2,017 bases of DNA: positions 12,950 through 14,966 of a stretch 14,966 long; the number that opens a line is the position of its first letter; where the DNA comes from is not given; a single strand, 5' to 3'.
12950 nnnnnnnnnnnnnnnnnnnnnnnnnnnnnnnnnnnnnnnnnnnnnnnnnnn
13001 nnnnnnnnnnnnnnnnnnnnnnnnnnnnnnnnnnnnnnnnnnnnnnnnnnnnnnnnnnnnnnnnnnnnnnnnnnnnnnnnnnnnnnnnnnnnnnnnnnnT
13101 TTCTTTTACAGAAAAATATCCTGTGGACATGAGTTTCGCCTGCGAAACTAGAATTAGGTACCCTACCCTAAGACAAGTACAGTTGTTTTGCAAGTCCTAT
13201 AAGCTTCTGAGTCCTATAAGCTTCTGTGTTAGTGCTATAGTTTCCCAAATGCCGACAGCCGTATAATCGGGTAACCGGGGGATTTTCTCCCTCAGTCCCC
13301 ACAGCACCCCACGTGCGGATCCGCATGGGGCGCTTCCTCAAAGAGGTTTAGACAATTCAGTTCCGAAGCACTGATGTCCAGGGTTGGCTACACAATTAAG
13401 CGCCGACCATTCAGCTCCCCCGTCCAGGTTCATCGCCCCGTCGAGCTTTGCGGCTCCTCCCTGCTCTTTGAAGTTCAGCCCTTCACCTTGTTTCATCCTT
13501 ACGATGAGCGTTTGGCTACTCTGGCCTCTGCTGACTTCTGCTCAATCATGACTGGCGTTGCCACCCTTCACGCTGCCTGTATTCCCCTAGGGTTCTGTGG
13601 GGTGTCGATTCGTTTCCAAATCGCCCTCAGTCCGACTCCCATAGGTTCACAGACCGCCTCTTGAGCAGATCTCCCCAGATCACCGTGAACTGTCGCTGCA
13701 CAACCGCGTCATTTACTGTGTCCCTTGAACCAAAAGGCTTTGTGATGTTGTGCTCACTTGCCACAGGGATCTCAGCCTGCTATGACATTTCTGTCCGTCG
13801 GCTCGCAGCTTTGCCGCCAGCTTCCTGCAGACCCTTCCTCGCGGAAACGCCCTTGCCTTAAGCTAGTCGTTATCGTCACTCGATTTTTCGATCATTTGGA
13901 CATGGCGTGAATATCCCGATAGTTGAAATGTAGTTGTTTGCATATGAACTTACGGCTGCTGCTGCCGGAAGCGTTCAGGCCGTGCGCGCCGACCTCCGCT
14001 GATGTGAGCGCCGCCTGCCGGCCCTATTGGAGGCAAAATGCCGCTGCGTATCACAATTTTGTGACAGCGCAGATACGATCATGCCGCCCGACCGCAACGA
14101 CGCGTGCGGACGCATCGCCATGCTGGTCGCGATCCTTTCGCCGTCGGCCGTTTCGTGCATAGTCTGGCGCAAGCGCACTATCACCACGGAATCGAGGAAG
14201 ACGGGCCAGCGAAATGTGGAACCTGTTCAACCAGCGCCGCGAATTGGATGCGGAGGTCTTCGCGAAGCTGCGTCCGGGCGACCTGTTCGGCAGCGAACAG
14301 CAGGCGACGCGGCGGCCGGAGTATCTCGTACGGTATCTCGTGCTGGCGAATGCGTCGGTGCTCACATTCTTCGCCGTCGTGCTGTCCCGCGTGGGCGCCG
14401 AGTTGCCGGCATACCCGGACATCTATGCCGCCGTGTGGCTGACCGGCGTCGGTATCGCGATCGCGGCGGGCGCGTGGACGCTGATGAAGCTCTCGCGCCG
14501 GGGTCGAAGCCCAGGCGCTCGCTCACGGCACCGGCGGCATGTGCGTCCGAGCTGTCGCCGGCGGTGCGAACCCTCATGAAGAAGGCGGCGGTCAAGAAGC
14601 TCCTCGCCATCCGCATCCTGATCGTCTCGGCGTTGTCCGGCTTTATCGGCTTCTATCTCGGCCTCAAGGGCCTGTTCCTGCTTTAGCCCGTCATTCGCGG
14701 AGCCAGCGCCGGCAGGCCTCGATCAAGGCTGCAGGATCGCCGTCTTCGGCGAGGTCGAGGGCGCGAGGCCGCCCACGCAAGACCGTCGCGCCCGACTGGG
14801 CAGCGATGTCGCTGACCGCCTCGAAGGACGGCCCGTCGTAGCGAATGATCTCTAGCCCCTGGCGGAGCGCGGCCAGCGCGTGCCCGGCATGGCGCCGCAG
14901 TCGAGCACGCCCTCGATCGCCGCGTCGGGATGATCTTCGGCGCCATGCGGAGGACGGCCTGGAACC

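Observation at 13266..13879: ORF-less group II intron-like RNA directly upstream of, and co-oriented with, the methyltransferase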

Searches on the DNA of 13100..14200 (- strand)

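Call 9: search_dna_similar(query=window:13266-13879:-, collection=plasmids, mode=distant, max_rows=30)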
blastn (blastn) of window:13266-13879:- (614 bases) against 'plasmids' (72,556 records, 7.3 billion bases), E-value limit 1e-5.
Records with a match: 337; places in all: 378; records where one place covers at least 80% of the query: 2.
Best place of each record, by identity: 80-90% 164; 60-80% 173.
By first word of the organism name: Klebsiella 227; Escherichia 24; Enterobacter 21; Citrobacter 21; Salmonella 7; Raoultella 7; Shewanella 6; Aeromonas 5; Providencia 4; Pseudomonas 3; and 9 more.
By predicted mobility (MOB-suite, as given by PLSDB): conjugative 271; non-mobilizable 59; mobilizable 7.
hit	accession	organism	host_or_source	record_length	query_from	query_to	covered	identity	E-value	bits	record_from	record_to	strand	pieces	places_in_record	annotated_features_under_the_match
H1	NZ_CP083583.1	Kovacikia minuta CCNUW1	cell culture,fresh water lake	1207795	1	614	100%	83.7%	0e+0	646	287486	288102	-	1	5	record has no annotation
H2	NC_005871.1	Photobacterium profundum SS9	-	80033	8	614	99%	67.7%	2e-32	147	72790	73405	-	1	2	none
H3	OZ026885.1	Candidatus Methylocalor cossyra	-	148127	3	479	78%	69.1%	5e-33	150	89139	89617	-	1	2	protein of unknown function (x2) | putative Protein YkfC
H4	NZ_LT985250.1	Escherichia coli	-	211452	8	428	69%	69.7%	3e-36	160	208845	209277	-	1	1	none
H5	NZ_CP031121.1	Providencia huaxiensis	Homo sapiens,Culture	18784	8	428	69%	69.6%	2e-38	167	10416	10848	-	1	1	none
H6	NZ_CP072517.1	Klebsiella quasipneumoniae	swine,genomic assembly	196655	8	428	69%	69.3%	8e-37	162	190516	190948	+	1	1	none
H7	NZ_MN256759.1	Escherichia coli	-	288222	8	428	69%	69.3%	8e-37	162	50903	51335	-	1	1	none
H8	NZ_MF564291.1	Pseudomonas putida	-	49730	8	428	69%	69.3%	8e-37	162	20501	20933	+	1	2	none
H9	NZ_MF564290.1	Pseudomonas putida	-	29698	8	428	69%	69.3%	8e-37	162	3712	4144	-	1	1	none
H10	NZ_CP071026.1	Enterobacter hormaechei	Homo sapiens,Chromosome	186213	8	428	69%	69.3%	2e-37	163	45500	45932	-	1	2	none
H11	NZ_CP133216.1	Thiothrix subterranea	hydrogen sulfide spring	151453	7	419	67%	69.3%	6e-32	145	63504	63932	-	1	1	hypothetical protein (x2)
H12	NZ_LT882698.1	Klebsiella pneumoniae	Homo sapiens,urine sample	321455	2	429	70%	66.4%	2e-14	89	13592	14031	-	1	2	none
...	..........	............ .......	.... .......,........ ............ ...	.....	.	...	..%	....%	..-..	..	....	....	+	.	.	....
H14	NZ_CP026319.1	Vibrio campbellii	culture,Bay of Bengal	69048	8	407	65%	69.3%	5e-33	150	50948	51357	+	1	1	none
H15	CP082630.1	Salmonella enterica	ground turkey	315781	4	407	66%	67.5%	3e-23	116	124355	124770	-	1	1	none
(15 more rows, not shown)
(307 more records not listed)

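Call 10: get_annotated_region(hit=H1, flank=3000)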
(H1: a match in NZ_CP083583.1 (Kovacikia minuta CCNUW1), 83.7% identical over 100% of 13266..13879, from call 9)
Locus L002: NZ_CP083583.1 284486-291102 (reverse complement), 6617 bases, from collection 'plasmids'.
description: Kovacikia minuta CCNUW1 strain CCNU0001 plasmid pA, complete sequence
organism: Kovacikia minuta CCNUW1 (NCBI taxid 2653194)
taxonomy: Bacteria; Cyanobacteriota; Cyanophyceae; Leptolyngbyales; Leptolyngbyaceae; Kovacikia; Kovacikia minuta; Kovacikia minuta CCNUW1
host: -; source: cell culture,fresh water lake; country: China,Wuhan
typing (MOB-suite, as given by PLSDB): non-mobilizable
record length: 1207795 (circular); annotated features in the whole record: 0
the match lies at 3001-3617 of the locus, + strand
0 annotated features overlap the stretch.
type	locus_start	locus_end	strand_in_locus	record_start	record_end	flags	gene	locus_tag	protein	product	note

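Call 11: get_annotated_region(hit=H2, flank=3000)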
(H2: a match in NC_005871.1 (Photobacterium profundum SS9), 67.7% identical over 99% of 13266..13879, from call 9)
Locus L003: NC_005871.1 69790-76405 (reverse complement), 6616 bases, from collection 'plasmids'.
description: Photobacterium profundum SS9 plasmid pPBPR1, complete sequence
organism: Photobacterium profundum SS9 (NCBI taxid 298386)
taxonomy: Bacteria; Pseudomonadota; Gammaproteobacteria; Vibrionales; Vibrionaceae; Photobacterium; Photobacterium profundum; Photobacterium profundum SS9
host: -; source: -; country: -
typing (MOB-suite, as given by PLSDB): conjugative; replicon rep_cluster_73; relaxase MOBF; mating-pair formation MPF_F
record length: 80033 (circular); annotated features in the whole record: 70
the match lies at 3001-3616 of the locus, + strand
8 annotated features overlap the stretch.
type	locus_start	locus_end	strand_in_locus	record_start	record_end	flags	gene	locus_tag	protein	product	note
CDS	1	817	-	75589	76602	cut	-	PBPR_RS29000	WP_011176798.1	DNA-binding protein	-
CDS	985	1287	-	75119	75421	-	-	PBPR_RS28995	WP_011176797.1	type II toxin-antitoxin system RelE/ParE family toxin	GO:0030541 - plasmid partitioning [Evidence IEA]; GO:0051290 - protein heterotetramerization [Evidence IEA]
CDS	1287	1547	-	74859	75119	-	-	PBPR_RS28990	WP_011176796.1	type II toxin-antitoxin system Phd/YefM family antitoxin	-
CDS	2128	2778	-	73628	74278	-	-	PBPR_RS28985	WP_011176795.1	hypothetical protein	-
CDS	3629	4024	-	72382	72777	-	-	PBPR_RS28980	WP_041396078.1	hypothetical protein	-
CDS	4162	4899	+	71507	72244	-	-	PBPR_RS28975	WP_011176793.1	IS6-like element ISPpr9 family transposase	GO:0006313 - DNA transposition [Evidence IEA]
CDS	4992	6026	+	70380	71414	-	-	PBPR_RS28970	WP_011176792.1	hypothetical protein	-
CDS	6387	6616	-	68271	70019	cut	-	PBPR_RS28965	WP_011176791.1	hypothetical protein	-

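Call 12: get_annotated_region(hit=H5, flank=3500)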
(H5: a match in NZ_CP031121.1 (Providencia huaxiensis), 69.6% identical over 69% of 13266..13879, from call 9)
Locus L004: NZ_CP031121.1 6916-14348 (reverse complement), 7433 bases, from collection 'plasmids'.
description: Providencia huaxiensis strain WCHPr000369 plasmid pIMP4_000369, complete sequence
organism: Providencia huaxiensis (NCBI taxid 2027290)
taxonomy: Bacteria; Pseudomonadota; Gammaproteobacteria; Enterobacterales; Morganellaceae; Providencia; Providencia huaxiensis
host: -; source: Homo sapiens,Culture; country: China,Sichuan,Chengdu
typing (MOB-suite, as given by PLSDB): non-mobilizable
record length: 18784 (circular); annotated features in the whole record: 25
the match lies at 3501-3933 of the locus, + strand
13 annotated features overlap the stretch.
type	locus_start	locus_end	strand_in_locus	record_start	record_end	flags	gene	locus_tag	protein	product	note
CDS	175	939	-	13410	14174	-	-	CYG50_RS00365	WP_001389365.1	IS6-like element IS6100 family transposase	-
CDS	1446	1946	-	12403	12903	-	-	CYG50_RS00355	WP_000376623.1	GNAT family N-acetyltransferase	-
predicted_resistance_gene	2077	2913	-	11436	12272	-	sul1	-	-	sulfonamide-resistant dihydropteroate synthase Sul1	predicted by amrfinderplus; class SULFONAMIDE; identity 100.0%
CDS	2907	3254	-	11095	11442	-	-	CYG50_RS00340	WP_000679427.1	quaternary ammonium compound efflux SMR transporter QacE delta 1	-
predicted_resistance_gene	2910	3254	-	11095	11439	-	qacEdelta1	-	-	quaternary ammonium compound efflux SMR transporter QacE delta 1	predicted by amrfinderplus; class QUATERNARY AMMONIUM; identity 100.0%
CDS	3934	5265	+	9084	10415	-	ltrA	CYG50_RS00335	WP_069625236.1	group II intron reverse transcriptase/maturase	GO:0000373 - Group II intron splicing [Evidence IEA]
CDS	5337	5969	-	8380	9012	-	-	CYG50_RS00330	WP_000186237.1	type B-3 chloramphenicol O-acetyltransferase CatB3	-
predicted_resistance_gene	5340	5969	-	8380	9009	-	catB3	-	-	type B-3 chloramphenicol O-acetyltransferase CatB3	predicted by amrfinderplus; class PHENICOL; identity 100.0%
CDS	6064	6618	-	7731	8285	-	-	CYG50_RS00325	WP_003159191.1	aminoglycoside N-acetyltransferase AAC(6')-Ib4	-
predicted_resistance_gene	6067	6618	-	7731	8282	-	aac(6')-Ib4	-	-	aminoglycoside N-acetyltransferase AAC(6')-Ib4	predicted by amrfinderplus; class AMINOGLYCOSIDE; identity 100.0%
predicted_resistance_gene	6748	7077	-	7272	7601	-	qacG2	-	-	quaternary ammonium compound efflux SMR transporter QacG2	predicted by amrfinderplus; class QUATERNARY AMMONIUM; identity 100.0%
CDS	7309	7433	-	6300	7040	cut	-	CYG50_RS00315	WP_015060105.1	subclass B1 metallo-beta-lactamase IMP-4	-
predicted_resistance_gene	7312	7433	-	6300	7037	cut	blaIMP-4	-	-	subclass B1 metallo-beta-lactamase IMP-4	predicted by amrfinderplus; class BETA-LACTAM; identity 100.0%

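Call 54: search_rna_families(source=window, start=13100, end=14200, threshold=evalue, max_evalue=1)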
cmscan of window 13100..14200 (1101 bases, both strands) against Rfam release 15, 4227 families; matches with E-value up to 1: 3.
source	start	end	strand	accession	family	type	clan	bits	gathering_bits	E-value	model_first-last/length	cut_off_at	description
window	13682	13848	-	RF02001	group-II-D1D4-3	Intron;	CL00102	125.3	32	4.1e-27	1-170/170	no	Group II catalytic intron D1-D4-3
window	13478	13572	-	RF01998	group-II-D1D4-1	Intron;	CL00102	57.6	35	1.7e-09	1-84/84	no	Group II catalytic intron D1-D4-1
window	13266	13335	-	RF00029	Intron_gpII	Intron;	-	49.7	40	1.6e-08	1-77/77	no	Group II catalytic intron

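Call 60: search_with_rna_model(model_id=R1, sources=[L002, L029, L025, L035, L043, L038, L053, L009, L033, L049], max_evalue=0.001)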
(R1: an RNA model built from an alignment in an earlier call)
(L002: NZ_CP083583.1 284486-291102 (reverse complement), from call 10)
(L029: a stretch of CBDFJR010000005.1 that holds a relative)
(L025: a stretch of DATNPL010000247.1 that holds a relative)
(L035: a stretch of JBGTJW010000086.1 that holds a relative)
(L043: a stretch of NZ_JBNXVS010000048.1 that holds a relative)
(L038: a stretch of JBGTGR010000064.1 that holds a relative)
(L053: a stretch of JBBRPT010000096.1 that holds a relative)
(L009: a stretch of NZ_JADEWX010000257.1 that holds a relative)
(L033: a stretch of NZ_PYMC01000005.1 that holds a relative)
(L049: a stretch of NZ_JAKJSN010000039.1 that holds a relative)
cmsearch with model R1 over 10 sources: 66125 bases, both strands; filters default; matches with E-value up to 0.001: 10.
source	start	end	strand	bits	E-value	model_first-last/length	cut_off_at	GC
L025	5943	6073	-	160.6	4.6e-43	1-131/131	no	0.53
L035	671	801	-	160.5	4.8e-43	1-131/131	no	0.53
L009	31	163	-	153.5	4.2e-41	1-131/131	no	0.56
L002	2918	3044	+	152.3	9.1e-41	1-131/131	no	0.55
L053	3792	3924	+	152.1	1.1e-40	1-131/131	no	0.55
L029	3396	3523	+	145.5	7.3e-39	1-131/131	no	0.57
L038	3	137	-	143.5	2.6e-38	1-131/131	no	0.57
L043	994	1128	-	141.7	8.5e-38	1-131/131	no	0.55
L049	349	475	+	135.9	3.4e-36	1-131/131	no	0.43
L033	3928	4051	-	131.7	5.1e-35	1-131/131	no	0.45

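Call 86: search_with_rna_model(model_id=R2, sources=[L005, L045, L034, L013, L043, L039, L048, L038, L015, L025, L029, L040, L002, L018, L016, L010, L026, L027, L031, L036, L053, L060, L061], max_evalue=0.01)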
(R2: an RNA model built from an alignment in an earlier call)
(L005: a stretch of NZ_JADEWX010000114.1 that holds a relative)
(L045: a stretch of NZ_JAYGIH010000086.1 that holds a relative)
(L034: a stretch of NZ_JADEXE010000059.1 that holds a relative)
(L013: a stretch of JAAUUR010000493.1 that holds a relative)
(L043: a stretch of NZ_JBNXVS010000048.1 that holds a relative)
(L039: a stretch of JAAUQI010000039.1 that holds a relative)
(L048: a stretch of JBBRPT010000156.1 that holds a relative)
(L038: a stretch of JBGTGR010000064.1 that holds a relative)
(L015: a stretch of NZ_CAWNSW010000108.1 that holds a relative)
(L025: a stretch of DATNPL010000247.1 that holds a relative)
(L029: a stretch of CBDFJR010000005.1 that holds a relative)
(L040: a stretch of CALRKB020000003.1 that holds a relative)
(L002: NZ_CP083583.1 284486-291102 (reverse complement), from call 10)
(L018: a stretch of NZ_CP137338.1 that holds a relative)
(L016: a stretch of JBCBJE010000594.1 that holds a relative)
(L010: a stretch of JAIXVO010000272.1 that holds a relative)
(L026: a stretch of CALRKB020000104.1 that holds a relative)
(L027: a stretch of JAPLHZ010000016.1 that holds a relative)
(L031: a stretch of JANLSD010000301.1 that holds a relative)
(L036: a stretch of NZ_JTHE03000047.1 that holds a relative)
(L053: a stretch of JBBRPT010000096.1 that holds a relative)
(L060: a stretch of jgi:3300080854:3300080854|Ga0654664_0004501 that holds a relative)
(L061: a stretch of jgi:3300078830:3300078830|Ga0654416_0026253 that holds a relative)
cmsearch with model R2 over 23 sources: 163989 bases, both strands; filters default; matches with E-value up to 0.01: 28.
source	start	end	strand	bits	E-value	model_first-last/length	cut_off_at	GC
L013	791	872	-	90.7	1.2e-17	1-82/82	no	0.56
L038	136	217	-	87.6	5.9e-17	1-82/82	no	0.55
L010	59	140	+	85.5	1.8e-16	1-82/82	no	0.52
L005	3422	3503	+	85.3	1.9e-16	1-82/82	no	0.49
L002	4181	4262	+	83.4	5.1e-16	1-82/82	no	0.56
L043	1127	1207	-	82.4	8.6e-16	1-82/82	no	0.49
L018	6160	6241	-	77.8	8.9e-15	1-82/82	no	0.52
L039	3319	3399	-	73.7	7.4e-14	1-82/82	no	0.54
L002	2837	2919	+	73.1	1e-13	1-82/82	no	0.53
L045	3269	3350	+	71.7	2e-13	1-82/82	no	0.5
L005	1944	2024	+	70.5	3.9e-13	1-82/82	no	0.54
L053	3713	3793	+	69.9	5.2e-13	1-82/82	no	0.54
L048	241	321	-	68.5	1.1e-12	1-82/82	no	0.49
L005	1067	1149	+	68.4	1.1e-12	1-82/82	no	0.53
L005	5359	5439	+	67.7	1.6e-12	1-82/82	no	0.57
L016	175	256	+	66.9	2.3e-12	1-82/82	no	0.51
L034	5921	6005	+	65.5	4.9e-12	1-82/82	no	0.55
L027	140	220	-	64.3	9.1e-12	1-82/82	no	0.52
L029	3321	3399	+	55.6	7.9e-10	1-82/82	no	0.52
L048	1012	1093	-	54.9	1.1e-09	1-82/82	no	0.43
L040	6339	6420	+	54.1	1.7e-09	1-82/82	no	0.55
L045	6267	6348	+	52.7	3.4e-09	1-82/82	no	0.54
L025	6072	6153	-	49.8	1.5e-08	1-82/82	no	0.55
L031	6829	6914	+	49.6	1.7e-08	1-82/82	no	0.55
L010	3377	3431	+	40.8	1.5e-06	1-82/82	no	0.6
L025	7245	7325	+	40.3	2e-06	1-82/82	no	0.51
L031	4488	4573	+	40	2.3e-06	1-82/82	no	0.56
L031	5273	5359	+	34.8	3.3e-05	1-82/82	no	0.55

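Call 102: search_rna_families(sources=[L024, L002, L029], threshold=gathering)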
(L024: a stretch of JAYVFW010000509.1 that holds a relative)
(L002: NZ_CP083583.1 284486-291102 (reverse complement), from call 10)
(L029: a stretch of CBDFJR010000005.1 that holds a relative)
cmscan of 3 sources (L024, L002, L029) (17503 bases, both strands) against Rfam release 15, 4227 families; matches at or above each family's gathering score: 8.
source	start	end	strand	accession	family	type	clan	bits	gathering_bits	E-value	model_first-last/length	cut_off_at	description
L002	3032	3198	+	RF02001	group-II-D1D4-3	Intron;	CL00102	128.8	32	9.2e-27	1-170/170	no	Group II catalytic intron D1-D4-3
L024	2587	2753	-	RF02001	group-II-D1D4-3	Intron;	CL00102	128.5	32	1.1e-26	1-170/170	no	Group II catalytic intron D1-D4-3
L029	3511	3677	+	RF02001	group-II-D1D4-3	Intron;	CL00102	124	32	1.4e-25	1-170/170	no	Group II catalytic intron D1-D4-3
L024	2380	2475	-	RF01998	group-II-D1D4-1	Intron;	CL00102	65.3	35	4.9e-10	1-84/84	no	Group II catalytic intron D1-D4-1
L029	3788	3883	+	RF01998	group-II-D1D4-1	Intron;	CL00102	60.2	35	7.1e-09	1-84/84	no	Group II catalytic intron D1-D4-1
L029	4026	4095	+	RF00029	Intron_gpII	Intron;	-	49.3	40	3.1e-07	1-77/77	no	Group II catalytic intron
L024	45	122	-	RF00029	Intron_gpII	Intron;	-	48.9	40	3.9e-07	1-77/77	no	Group II catalytic intron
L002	3309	3405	+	RF01998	group-II-D1D4-1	Intron;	CL00102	37.5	35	0.00094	1-84/84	no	Group II catalytic intron D1-D4-1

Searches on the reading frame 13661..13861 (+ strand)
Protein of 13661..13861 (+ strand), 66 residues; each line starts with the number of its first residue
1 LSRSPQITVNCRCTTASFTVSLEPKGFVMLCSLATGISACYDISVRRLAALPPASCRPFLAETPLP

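Call 99: search_protein_families(library=pfam, proteins=[window:13661-13861:+], max_evalue=0.1)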
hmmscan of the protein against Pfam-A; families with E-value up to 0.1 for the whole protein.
window:13661-13861:+ (66 aa): 1 family
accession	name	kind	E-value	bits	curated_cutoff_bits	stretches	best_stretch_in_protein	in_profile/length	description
PF04602.18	Arabinose_trans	-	0.067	12.5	25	1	13-62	205-255/459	Mycobacterial cell wall arabinan synthesis protein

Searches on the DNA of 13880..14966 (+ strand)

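Call 15: search_dna_similar(query=window:13880-14966:+, collection=plasmids, mode=distant, max_rows=15)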
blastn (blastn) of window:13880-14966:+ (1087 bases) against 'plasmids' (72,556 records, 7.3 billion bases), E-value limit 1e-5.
No match.
